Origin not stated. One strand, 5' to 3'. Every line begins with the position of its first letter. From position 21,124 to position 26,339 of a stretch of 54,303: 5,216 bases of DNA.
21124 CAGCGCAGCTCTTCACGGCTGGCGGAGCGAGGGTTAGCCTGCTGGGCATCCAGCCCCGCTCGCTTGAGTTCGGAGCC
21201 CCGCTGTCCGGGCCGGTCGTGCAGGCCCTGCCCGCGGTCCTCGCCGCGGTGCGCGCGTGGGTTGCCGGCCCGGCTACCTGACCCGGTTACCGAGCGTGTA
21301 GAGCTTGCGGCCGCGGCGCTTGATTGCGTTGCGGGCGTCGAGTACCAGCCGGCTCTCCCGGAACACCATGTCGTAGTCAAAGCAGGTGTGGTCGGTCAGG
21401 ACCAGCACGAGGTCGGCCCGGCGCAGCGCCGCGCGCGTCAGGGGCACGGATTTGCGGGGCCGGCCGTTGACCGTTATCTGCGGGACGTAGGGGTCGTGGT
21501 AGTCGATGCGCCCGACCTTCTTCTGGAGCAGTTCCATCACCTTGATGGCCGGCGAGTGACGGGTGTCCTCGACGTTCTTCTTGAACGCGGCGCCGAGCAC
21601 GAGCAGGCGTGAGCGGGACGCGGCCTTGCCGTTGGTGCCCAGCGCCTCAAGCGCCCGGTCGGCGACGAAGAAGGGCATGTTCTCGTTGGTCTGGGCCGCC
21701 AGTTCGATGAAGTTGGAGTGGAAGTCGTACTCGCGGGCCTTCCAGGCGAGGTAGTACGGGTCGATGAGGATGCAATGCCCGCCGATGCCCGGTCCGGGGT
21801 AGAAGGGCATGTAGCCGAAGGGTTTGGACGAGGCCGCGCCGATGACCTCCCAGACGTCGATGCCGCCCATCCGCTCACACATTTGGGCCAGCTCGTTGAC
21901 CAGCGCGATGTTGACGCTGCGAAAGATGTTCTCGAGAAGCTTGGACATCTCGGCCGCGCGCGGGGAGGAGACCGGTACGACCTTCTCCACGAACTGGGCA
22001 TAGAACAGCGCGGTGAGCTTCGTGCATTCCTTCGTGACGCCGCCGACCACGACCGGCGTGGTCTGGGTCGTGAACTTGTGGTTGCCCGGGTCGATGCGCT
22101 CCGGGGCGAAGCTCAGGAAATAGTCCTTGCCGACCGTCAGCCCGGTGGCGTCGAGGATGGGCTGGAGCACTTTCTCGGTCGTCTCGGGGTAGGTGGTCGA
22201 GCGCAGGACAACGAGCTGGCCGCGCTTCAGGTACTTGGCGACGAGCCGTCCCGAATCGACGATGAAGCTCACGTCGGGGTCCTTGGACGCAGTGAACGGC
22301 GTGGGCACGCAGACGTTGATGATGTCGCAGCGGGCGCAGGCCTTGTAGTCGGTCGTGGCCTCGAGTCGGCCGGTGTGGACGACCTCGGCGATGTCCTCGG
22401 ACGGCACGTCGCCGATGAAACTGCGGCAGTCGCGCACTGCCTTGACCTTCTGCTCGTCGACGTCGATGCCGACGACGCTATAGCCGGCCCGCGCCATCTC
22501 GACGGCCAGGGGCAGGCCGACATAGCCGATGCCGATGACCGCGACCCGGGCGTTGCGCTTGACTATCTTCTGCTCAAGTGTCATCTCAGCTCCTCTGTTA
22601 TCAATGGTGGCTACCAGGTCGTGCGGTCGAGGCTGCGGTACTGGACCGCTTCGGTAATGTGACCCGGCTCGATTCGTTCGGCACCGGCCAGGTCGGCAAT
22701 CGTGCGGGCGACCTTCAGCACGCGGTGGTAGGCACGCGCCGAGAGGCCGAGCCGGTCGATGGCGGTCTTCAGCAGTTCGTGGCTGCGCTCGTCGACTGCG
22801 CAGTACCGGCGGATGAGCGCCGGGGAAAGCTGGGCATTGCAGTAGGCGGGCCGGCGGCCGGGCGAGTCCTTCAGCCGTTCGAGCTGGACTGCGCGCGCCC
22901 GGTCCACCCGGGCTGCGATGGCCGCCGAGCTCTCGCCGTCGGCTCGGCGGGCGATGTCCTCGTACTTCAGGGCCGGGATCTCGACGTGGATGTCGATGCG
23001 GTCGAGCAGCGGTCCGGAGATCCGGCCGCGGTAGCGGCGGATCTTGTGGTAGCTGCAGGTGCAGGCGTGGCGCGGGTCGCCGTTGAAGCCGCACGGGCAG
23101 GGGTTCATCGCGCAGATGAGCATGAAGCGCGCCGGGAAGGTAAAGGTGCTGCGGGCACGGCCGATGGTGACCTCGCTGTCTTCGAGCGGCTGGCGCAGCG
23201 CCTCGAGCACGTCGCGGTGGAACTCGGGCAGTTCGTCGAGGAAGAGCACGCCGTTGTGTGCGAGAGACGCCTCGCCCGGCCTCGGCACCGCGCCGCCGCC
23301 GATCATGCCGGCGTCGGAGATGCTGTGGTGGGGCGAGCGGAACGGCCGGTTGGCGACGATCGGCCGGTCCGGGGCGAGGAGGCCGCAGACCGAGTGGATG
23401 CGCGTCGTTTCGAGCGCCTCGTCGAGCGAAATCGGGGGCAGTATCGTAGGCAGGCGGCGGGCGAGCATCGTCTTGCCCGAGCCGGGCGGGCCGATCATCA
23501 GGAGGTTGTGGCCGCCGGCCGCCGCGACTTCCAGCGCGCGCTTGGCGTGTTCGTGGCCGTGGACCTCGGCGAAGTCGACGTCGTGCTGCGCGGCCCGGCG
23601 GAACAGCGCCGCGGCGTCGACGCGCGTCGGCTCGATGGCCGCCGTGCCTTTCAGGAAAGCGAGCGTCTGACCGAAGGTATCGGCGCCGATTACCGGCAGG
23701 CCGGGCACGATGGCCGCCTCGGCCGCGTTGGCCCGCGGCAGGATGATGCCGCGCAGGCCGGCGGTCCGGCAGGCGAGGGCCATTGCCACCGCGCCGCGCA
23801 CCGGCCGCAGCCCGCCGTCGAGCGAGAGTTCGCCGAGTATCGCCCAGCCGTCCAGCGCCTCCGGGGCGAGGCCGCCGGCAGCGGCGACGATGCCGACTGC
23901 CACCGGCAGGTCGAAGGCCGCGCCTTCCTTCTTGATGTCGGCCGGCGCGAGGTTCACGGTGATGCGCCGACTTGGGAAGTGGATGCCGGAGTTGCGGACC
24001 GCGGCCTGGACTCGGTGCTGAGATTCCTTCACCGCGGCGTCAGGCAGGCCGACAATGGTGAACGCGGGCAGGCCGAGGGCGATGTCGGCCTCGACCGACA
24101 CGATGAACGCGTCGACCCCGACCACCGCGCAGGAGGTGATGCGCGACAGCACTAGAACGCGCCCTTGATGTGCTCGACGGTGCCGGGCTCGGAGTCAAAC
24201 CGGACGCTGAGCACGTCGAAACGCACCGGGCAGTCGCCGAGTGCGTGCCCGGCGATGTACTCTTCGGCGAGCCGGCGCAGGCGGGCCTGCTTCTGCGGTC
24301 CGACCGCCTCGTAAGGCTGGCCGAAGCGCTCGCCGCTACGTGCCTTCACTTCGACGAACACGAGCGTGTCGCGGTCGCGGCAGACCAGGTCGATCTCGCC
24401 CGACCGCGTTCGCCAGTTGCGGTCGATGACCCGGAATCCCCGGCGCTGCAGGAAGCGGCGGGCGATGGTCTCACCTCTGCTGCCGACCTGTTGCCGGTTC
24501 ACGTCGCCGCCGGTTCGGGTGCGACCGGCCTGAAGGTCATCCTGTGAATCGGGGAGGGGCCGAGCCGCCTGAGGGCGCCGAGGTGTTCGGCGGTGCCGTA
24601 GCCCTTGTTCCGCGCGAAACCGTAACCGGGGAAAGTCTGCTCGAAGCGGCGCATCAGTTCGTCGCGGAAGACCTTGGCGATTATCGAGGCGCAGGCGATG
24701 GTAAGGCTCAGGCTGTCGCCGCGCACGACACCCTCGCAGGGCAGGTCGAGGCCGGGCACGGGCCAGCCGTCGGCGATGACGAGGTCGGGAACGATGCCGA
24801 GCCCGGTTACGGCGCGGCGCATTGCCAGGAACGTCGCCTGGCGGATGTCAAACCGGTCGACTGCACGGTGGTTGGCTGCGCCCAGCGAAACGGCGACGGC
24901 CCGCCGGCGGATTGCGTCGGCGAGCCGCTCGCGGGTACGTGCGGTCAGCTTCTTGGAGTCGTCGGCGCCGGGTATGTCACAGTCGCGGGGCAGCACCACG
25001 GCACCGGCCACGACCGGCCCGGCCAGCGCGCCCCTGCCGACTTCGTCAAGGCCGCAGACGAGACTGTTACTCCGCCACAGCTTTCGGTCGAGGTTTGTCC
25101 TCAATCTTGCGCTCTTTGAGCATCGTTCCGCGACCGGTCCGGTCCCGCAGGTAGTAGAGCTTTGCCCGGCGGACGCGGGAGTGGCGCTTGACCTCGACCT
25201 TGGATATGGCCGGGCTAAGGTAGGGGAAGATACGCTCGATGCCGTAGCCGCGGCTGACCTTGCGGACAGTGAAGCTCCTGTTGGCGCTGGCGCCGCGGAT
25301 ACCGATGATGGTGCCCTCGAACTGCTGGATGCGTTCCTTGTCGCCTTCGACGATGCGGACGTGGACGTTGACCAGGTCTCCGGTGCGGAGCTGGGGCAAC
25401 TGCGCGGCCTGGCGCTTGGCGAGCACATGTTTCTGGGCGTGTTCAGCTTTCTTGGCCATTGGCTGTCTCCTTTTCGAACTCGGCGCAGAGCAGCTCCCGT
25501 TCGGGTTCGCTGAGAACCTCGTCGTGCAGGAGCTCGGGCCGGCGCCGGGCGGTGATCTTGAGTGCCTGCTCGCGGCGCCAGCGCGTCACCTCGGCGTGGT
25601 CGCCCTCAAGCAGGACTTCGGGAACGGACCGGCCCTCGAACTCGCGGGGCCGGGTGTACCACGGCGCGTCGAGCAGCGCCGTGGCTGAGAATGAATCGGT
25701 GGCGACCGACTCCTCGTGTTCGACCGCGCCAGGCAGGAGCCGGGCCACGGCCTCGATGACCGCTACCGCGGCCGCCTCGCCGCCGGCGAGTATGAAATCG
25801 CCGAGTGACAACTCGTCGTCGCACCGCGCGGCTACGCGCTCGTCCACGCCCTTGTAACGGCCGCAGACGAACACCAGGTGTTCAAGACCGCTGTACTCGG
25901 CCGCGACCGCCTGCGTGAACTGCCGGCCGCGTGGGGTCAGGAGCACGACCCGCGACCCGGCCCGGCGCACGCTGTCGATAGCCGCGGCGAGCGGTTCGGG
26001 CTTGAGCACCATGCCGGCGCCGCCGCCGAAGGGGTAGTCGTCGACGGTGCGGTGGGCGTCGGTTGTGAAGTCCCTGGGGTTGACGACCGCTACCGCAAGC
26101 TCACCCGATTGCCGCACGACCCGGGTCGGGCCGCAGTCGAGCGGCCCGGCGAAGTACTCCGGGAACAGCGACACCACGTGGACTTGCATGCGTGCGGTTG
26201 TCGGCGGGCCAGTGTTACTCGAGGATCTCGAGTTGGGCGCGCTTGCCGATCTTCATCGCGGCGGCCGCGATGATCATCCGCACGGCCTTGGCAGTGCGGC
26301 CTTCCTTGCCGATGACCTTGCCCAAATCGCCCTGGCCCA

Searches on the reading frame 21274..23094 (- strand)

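Call 65: search_protein_families(library=pfam, proteins=[window:21274-23094:-], max_evalue=0.00001)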
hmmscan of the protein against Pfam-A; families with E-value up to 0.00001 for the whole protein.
window:21274-23094:- (606 aa): 5 families
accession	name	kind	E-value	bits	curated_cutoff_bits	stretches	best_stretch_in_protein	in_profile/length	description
PF03721.20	UDPG_MGDP_dh_N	-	9.1e-41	139.9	27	1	183-359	2-181/187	UDP-glucose/GDP-mannose dehydrogenase family, NAD binding domain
PF00984.24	UDPG_MGDP_dh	-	4.4e-31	107.3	25.4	1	379-471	1-93/94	UDP-glucose/GDP-mannose dehydrogenase family, central domain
PF03720.21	UDPG_MGDP_dh_C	-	3.7e-21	75.9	30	1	498-592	1-102/103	UDP-glucose/GDP-mannose dehydrogenase family, UDP binding domain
PF03446.21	NAD_binding_2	-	1.8e-09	38.2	21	1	183-311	1-105/161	NAD binding domain of 6-phosphogluconate dehydrogenase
PF02254.24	TrkA_N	-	7.4e-06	26.7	23.8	0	184-240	1-59/116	TrkA-N domain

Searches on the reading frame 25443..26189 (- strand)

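Call 76: search_protein_families(library=pfam, proteins=[window:25443-26189:-], max_evalue=0.0001)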
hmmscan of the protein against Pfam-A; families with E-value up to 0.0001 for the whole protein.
window:25443-26189:- (248 aa): 1 family
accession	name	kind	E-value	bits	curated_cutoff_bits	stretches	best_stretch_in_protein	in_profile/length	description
PF01746.26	tRNA_m1G_MT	-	3.2e-57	193.9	27.3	1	27-218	6-195/195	tRNA (Guanine-1)-methyltransferase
